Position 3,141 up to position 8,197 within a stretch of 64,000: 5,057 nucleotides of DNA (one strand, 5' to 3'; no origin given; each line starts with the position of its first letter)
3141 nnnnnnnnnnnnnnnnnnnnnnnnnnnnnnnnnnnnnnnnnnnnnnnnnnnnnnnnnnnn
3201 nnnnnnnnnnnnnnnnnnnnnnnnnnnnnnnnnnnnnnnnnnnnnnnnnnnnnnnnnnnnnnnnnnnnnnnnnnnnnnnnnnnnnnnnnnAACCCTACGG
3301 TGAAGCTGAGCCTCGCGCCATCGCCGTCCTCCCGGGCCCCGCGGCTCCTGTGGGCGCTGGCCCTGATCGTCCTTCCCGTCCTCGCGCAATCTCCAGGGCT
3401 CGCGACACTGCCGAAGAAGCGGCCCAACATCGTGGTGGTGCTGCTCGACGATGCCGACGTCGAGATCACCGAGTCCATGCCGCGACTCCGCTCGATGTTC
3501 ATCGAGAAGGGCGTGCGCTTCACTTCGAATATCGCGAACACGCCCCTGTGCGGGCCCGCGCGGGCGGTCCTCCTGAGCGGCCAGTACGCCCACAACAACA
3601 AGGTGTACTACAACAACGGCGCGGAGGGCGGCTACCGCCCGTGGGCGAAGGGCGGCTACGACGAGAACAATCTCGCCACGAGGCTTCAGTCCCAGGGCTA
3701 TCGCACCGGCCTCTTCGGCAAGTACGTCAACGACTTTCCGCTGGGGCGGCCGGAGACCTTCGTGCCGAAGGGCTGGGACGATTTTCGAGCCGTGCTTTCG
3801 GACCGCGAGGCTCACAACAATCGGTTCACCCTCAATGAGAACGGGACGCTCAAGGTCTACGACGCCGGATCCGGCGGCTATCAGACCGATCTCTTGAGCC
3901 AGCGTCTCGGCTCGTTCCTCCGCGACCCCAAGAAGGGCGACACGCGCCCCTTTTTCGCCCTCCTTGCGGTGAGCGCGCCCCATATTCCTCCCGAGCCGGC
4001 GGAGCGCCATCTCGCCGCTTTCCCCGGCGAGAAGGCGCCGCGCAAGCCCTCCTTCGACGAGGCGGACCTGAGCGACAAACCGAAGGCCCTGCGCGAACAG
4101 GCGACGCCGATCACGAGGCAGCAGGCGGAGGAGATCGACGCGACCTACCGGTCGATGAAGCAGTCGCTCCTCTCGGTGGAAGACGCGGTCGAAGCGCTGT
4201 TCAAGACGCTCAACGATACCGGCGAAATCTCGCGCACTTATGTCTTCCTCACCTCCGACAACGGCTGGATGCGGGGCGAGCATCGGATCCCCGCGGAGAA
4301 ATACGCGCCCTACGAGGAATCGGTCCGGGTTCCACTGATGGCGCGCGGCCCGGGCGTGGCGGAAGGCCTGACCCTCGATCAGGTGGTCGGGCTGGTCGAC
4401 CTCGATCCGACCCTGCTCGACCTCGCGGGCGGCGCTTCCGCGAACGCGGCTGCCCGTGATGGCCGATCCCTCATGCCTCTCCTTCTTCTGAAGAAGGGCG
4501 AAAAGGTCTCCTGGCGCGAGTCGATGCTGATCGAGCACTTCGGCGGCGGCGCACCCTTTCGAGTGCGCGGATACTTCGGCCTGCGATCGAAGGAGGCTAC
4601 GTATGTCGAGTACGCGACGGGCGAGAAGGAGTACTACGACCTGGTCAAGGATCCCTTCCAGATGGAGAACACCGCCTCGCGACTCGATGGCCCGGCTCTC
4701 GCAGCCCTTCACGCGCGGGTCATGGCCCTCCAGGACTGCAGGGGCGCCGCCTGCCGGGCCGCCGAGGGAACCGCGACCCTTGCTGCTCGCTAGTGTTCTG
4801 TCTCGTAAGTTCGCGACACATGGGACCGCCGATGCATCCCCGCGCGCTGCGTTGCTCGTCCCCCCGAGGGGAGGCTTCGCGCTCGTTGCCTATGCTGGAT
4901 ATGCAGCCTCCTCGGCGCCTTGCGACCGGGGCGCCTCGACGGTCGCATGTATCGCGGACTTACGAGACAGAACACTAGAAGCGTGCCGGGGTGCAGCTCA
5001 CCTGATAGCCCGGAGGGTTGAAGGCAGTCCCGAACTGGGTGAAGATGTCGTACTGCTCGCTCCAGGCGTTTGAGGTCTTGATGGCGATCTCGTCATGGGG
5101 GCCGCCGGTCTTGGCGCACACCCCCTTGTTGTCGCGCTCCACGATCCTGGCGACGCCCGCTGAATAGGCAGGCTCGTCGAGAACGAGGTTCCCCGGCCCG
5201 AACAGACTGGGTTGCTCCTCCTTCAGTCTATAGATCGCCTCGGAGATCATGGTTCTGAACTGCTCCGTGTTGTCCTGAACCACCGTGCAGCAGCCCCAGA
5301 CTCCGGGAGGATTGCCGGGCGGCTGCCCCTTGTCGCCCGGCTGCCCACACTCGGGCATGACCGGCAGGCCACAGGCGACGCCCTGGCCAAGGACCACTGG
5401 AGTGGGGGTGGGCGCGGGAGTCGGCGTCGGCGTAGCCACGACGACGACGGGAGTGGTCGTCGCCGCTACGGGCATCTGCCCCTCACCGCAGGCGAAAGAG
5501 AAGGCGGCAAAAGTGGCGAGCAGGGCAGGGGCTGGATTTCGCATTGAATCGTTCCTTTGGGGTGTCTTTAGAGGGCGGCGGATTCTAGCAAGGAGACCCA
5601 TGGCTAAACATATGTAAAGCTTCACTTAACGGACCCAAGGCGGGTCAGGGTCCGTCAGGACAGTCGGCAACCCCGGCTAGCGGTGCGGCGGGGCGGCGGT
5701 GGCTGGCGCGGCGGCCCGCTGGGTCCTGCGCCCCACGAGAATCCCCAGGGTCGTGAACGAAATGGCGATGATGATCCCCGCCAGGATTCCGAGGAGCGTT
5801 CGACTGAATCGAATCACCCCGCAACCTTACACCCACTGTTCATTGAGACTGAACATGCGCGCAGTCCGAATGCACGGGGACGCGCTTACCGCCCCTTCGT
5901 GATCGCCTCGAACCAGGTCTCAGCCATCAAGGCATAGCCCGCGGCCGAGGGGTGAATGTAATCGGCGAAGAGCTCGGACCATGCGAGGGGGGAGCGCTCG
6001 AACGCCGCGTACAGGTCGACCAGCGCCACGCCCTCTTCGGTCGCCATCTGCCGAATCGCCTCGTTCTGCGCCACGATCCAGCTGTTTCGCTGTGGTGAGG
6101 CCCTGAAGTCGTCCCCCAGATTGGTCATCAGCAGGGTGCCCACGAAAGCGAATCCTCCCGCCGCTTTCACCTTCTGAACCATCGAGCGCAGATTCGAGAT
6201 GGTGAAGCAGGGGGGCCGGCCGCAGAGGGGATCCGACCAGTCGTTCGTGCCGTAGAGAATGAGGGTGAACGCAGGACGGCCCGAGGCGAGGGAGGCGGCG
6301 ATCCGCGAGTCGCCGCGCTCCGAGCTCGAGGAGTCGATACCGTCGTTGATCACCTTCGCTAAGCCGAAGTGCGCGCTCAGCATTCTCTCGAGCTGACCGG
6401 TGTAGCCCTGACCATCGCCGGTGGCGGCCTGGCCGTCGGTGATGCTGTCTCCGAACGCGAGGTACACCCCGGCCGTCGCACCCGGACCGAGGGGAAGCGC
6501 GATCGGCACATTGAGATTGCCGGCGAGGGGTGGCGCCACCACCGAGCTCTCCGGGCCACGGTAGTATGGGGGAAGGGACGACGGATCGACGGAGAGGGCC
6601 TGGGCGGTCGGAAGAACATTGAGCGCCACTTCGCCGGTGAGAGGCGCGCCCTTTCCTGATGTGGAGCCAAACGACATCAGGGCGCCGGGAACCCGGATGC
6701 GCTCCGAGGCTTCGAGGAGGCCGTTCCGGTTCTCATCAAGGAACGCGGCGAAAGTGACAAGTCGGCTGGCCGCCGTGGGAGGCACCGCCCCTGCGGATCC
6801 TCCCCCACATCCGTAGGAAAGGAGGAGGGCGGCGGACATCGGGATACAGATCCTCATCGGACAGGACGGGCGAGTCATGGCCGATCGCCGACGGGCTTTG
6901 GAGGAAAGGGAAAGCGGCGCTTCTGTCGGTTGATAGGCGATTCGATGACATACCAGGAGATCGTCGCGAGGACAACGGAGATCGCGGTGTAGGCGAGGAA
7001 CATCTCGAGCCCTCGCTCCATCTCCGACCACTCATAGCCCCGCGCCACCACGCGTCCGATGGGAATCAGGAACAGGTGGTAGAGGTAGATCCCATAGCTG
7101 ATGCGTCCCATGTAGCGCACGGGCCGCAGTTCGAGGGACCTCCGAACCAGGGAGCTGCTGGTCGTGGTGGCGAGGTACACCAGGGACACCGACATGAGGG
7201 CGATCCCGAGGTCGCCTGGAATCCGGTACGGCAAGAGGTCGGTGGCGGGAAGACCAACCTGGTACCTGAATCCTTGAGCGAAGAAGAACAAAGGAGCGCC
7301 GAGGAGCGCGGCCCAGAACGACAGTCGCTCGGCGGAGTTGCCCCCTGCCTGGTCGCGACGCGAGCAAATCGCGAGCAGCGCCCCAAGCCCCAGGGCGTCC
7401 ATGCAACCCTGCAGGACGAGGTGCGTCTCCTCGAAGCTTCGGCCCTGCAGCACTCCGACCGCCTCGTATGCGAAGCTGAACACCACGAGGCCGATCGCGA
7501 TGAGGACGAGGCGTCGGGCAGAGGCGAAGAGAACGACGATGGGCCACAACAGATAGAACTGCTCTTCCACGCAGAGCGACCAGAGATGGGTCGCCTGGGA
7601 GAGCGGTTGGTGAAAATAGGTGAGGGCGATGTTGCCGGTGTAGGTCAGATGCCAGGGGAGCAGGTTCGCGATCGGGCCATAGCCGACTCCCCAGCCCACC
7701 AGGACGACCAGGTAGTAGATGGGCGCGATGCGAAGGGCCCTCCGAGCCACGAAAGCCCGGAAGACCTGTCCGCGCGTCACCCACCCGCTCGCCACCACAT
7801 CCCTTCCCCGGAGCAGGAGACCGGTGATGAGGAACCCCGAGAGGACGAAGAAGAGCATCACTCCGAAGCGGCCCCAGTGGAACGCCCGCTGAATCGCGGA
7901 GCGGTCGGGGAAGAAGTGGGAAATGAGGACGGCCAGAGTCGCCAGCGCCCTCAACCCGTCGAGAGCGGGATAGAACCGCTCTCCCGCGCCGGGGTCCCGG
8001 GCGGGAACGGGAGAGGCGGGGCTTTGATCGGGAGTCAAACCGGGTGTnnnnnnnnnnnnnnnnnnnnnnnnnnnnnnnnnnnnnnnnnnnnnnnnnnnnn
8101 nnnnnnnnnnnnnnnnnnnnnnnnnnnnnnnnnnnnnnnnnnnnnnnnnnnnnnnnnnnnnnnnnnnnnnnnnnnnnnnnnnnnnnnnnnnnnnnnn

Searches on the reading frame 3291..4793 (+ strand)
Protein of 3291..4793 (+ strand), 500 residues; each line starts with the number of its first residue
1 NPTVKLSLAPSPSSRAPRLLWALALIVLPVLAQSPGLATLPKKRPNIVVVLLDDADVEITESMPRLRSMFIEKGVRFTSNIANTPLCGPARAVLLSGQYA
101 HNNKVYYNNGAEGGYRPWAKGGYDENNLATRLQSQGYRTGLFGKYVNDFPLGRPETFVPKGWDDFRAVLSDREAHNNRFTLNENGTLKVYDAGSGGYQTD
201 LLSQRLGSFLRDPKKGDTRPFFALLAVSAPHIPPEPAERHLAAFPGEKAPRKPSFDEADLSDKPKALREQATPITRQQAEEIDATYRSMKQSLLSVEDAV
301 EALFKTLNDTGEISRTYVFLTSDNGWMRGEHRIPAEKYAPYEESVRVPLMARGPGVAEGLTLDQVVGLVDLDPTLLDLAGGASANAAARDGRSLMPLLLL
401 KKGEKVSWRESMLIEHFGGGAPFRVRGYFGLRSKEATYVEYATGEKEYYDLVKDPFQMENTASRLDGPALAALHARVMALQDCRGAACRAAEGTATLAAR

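Call 47: search_protein_families(library=pfam, proteins=[window:3291-4793:+], max_evalue=0.0001)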
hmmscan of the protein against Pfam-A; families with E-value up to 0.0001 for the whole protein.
window:3291-4793:+ (500 aa): 2 families
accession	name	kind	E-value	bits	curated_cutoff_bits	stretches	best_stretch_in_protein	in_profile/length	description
PF00884.28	Sulfatase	-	5.7e-41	141.2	25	1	45-380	1-300/301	Sulfatase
PF16347.10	SGSH_C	-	3.2e-15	57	29.3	1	329-463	1-133/154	N-sulphoglucosamine sulphohydrolase, C-terminal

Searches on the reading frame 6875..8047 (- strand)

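Call 47: search_protein_families(library=pfam, proteins=[window:6875-8047:-], max_evalue=0.0001)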
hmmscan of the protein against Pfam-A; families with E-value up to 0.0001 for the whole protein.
window:6875-8047:- (390 aa): 1 family
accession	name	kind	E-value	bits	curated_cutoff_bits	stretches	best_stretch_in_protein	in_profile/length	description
PF01757.29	Acyl_transf_3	-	1.5e-29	103.5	31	1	27-366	2-323/326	Acyltransferase domain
